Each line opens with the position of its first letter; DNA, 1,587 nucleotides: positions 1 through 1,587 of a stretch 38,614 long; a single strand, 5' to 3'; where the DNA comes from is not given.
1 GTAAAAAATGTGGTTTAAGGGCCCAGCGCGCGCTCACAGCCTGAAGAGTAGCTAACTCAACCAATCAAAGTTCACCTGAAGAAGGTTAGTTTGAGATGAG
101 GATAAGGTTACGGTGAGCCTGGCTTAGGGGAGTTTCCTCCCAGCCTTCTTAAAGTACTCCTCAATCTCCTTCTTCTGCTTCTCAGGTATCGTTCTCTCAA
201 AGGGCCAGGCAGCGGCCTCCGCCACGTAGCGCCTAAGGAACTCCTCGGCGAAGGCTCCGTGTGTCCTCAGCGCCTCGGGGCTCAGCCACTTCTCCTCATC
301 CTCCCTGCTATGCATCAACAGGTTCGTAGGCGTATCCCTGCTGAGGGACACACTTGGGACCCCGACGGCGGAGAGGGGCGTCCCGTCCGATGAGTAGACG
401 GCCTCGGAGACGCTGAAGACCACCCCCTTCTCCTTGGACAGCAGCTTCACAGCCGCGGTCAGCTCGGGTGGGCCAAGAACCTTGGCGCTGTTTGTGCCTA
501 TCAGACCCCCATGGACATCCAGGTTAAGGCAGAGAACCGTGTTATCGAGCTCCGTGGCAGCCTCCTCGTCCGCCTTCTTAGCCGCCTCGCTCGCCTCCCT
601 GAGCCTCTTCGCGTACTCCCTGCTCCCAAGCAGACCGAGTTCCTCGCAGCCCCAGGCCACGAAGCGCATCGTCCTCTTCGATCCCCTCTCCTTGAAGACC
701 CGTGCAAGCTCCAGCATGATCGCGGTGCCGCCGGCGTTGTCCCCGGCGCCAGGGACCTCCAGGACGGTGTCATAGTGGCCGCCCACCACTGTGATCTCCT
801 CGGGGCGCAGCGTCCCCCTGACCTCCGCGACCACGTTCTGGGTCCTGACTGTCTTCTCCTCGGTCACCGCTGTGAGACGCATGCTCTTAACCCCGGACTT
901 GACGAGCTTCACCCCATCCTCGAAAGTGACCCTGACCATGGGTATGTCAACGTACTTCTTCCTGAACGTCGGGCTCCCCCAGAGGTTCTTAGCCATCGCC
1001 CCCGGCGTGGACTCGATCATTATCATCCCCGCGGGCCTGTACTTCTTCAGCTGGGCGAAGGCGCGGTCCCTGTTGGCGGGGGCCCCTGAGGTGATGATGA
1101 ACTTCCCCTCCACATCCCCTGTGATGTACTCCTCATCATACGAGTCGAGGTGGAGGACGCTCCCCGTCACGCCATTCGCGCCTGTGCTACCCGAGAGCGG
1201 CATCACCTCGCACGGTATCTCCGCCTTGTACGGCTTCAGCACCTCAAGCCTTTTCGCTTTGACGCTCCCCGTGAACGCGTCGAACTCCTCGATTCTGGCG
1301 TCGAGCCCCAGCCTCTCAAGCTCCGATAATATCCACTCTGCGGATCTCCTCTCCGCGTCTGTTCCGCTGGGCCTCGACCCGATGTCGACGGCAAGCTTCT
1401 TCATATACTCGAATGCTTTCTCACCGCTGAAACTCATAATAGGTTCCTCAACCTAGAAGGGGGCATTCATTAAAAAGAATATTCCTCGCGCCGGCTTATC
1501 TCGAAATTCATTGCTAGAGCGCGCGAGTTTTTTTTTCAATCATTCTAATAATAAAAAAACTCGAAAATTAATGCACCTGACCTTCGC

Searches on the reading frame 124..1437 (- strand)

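Call 72: search_protein_families(library=pfam, proteins=[window:124-1437:-], max_evalue=0.00001)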
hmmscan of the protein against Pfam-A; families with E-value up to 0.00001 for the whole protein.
window:124-1437:- (437 aa): 2 families
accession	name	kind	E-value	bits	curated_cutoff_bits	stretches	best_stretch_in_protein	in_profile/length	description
PF04389.22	Peptidase_M28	-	1.2e-29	103.8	21.3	1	201-398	1-190/193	Peptidase family M28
PF01546.33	Peptidase_M20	-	2.8e-06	27.8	24.6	1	229-363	31-171/206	Peptidase family M20/M25/M40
